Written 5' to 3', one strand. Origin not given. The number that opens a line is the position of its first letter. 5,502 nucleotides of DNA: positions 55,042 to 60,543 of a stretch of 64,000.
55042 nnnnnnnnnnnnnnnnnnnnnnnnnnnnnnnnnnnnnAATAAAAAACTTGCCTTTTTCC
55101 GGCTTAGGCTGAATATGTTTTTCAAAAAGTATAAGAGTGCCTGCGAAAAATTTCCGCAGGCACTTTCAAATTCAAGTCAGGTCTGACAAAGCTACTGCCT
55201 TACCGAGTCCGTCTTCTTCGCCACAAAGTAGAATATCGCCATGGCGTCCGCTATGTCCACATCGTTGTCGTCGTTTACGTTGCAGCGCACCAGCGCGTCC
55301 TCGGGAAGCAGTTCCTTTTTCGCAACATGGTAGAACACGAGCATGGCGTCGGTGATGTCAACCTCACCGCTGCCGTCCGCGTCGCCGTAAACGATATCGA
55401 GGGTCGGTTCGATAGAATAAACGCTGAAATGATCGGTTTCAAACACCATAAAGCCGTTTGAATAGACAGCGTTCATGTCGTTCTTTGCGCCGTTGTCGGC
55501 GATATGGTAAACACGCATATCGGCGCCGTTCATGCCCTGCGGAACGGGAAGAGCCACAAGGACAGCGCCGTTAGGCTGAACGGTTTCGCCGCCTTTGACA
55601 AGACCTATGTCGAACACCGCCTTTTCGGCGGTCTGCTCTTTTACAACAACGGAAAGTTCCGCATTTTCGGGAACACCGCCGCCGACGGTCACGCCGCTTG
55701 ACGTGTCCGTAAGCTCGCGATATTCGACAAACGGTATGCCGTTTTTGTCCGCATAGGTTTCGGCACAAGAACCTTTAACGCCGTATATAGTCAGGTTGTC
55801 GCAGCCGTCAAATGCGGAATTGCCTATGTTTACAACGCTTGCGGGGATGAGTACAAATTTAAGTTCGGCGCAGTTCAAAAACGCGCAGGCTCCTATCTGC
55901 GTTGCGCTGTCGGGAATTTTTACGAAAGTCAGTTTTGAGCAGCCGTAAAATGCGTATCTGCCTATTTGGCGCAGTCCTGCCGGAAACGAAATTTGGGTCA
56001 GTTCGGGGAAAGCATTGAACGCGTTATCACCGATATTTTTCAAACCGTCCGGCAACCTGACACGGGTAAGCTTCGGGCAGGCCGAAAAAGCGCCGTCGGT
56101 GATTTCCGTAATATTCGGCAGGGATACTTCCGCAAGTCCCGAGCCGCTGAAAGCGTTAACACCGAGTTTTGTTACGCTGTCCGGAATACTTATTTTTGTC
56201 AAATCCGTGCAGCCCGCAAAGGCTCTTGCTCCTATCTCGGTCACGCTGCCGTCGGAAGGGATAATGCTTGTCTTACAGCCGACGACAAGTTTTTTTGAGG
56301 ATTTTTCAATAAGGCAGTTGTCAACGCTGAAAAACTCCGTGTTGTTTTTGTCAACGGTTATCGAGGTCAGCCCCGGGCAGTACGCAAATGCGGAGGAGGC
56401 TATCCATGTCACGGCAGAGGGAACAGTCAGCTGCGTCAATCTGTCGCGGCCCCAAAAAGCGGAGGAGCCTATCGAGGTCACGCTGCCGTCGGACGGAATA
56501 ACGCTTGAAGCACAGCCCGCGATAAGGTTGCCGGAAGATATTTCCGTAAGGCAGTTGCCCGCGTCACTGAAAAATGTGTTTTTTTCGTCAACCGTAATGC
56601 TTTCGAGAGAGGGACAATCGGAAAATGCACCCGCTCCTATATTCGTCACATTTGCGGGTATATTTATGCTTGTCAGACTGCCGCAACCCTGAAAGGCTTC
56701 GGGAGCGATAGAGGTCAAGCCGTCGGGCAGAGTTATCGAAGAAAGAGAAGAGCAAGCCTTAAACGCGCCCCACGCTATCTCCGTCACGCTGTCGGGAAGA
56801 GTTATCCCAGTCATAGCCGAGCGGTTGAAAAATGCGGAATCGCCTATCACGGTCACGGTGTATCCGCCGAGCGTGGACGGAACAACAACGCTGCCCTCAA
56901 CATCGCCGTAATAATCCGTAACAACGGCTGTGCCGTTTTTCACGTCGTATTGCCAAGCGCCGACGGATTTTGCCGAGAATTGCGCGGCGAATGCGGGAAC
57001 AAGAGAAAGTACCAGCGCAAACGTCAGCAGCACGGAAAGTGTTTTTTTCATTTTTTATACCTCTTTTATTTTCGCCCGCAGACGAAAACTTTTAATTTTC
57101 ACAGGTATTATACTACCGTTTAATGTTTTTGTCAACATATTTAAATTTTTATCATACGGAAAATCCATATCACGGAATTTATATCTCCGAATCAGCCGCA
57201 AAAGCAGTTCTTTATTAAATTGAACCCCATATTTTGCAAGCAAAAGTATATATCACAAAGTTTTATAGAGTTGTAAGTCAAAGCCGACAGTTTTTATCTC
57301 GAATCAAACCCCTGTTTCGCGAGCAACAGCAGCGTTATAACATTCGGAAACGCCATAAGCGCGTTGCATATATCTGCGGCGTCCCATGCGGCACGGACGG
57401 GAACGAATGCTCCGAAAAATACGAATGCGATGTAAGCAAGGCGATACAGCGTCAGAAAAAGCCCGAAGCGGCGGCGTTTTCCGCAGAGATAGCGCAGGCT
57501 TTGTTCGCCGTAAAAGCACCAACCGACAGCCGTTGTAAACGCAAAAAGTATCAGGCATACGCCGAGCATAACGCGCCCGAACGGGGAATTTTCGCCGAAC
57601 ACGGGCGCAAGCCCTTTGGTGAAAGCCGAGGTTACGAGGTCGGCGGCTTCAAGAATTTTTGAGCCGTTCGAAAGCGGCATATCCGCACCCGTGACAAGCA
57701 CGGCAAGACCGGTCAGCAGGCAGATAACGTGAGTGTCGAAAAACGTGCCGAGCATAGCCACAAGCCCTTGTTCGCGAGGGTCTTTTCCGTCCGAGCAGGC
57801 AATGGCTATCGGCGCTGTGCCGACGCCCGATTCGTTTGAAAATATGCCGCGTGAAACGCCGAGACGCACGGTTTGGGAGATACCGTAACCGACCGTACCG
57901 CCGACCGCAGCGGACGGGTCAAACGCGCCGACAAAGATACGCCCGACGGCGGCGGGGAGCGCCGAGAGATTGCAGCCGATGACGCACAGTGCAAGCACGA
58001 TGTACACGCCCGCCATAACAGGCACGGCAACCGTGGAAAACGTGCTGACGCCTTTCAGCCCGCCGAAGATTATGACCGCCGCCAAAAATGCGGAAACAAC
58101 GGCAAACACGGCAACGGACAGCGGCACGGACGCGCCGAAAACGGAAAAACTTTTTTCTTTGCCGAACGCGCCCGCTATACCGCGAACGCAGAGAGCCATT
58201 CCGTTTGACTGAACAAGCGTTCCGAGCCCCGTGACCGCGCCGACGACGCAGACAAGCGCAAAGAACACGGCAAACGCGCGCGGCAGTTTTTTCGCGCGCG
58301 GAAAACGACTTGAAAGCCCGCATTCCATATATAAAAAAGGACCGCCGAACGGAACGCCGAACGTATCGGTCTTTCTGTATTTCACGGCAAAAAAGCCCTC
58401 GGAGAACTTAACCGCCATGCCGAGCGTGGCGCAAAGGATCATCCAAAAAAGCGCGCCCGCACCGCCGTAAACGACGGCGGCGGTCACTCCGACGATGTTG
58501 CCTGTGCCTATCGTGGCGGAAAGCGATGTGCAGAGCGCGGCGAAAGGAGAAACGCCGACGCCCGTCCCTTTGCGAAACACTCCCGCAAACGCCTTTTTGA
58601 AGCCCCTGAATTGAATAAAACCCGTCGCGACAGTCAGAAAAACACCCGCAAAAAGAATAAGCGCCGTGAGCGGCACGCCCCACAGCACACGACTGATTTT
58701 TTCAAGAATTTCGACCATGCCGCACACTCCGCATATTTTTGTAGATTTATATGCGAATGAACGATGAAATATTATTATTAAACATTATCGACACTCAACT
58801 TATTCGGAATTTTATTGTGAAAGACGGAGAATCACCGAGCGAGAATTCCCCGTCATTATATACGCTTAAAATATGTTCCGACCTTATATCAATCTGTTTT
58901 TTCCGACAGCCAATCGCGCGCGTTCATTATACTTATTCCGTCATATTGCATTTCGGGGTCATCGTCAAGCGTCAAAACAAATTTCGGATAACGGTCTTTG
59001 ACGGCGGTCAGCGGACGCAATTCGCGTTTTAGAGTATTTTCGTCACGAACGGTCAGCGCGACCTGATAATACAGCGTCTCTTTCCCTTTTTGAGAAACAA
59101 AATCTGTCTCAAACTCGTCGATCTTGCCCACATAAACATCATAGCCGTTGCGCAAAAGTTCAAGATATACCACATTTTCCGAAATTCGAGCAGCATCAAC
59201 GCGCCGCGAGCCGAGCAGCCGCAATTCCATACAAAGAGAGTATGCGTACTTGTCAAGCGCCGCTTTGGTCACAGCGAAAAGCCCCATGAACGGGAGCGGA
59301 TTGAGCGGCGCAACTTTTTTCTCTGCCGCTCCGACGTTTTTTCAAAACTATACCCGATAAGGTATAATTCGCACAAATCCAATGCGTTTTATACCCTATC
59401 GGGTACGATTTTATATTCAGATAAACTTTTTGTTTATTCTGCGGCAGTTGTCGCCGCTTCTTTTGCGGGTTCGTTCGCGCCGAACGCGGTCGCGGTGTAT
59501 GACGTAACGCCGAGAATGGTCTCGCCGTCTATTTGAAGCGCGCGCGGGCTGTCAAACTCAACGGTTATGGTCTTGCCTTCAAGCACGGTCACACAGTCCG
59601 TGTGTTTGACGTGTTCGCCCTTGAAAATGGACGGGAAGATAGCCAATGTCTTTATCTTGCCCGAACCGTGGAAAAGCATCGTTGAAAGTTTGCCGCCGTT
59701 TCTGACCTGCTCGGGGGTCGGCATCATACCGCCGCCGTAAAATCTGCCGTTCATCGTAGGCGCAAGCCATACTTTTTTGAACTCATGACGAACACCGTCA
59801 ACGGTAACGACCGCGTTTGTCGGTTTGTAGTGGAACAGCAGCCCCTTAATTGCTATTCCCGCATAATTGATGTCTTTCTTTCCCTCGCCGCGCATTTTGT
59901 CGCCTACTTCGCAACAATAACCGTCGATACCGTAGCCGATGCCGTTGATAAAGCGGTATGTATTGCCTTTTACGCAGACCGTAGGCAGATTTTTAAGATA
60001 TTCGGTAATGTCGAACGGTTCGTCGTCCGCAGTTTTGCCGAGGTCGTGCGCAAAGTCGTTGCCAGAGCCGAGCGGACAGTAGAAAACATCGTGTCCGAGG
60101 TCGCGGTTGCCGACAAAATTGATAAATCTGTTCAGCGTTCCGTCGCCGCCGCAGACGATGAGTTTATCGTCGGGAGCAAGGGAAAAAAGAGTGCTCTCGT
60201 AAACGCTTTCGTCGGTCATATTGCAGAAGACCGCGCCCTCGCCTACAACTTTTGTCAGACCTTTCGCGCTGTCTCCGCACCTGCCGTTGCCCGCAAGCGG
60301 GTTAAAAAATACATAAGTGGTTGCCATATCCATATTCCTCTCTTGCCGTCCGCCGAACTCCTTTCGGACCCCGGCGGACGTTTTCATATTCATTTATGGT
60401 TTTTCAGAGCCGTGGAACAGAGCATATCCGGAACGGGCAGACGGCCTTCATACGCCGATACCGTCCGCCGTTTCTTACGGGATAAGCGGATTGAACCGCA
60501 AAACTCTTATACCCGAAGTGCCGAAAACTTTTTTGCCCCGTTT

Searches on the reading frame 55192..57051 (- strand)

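Call 8: search_protein_families(library=pfam, proteins=[window:55192-57051:-], max_evalue=0.001)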
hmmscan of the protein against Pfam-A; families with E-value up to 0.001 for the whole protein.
window:55192-57051:- (619 aa): 3 families
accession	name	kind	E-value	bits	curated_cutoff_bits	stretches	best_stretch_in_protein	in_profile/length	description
PF13306.12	LRR_5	-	1.5e-82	274.2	27.7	4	263-371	15-123/127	BspA type Leucine rich repeat region (6 copies)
PF13855.12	LRR_8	-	9.7e-14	51.3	27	1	112-155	13-57/61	Leucine rich repeat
PF00404.24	Dockerin_1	-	0.00035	21.1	22.9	0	555-605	1-51/57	Dockerin type I domain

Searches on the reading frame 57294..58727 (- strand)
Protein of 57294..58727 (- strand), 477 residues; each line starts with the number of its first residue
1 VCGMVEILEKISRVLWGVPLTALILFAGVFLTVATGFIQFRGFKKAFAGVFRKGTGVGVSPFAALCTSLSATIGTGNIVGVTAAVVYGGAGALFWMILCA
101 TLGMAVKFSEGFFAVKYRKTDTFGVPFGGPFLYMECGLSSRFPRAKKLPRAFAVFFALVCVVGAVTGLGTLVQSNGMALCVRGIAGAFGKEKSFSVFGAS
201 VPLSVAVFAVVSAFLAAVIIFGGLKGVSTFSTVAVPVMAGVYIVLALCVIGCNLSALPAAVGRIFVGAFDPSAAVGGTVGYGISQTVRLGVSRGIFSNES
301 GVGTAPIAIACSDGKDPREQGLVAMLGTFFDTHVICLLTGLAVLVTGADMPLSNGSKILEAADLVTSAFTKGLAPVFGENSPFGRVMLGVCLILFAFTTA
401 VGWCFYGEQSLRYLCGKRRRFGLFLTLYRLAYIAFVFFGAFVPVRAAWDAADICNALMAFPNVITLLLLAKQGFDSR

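Call 8: search_protein_families(library=pfam, proteins=[window:57294-58727:-], max_evalue=0.001)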
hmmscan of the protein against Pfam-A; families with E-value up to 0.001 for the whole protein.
window:57294-58727:- (477 aa): 1 family
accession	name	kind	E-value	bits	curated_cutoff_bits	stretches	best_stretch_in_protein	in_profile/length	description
PF01235.23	Na_Ala_symp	-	4.3e-106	355.9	24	1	57-473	11-372/392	Sodium:alanine symporter family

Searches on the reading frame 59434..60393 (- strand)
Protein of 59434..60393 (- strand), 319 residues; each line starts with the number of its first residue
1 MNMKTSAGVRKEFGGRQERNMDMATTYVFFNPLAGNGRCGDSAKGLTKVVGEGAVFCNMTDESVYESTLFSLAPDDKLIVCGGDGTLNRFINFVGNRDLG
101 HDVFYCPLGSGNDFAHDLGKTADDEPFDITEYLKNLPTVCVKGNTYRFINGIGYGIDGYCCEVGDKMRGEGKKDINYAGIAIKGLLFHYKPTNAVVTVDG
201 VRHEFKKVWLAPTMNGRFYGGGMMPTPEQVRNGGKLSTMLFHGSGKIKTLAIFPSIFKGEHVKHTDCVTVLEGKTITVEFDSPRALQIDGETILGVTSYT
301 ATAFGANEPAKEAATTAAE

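Call 51: search_protein_families(library=pfam, proteins=[window:59434-60393:-], max_evalue=0.00001)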
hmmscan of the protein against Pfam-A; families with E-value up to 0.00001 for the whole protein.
window:59434-60393:- (319 aa): 2 families
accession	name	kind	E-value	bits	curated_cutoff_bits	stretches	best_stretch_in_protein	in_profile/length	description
PF19279.4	YegS_C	-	2.8e-18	66.6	27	1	153-293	4-140/158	YegS C-terminal NAD kinase beta sandwich-like domain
PF00781.29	DAGK_cat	-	3.7e-12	46.4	23.6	1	27-122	3-103/125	Diacylglycerol kinase catalytic domain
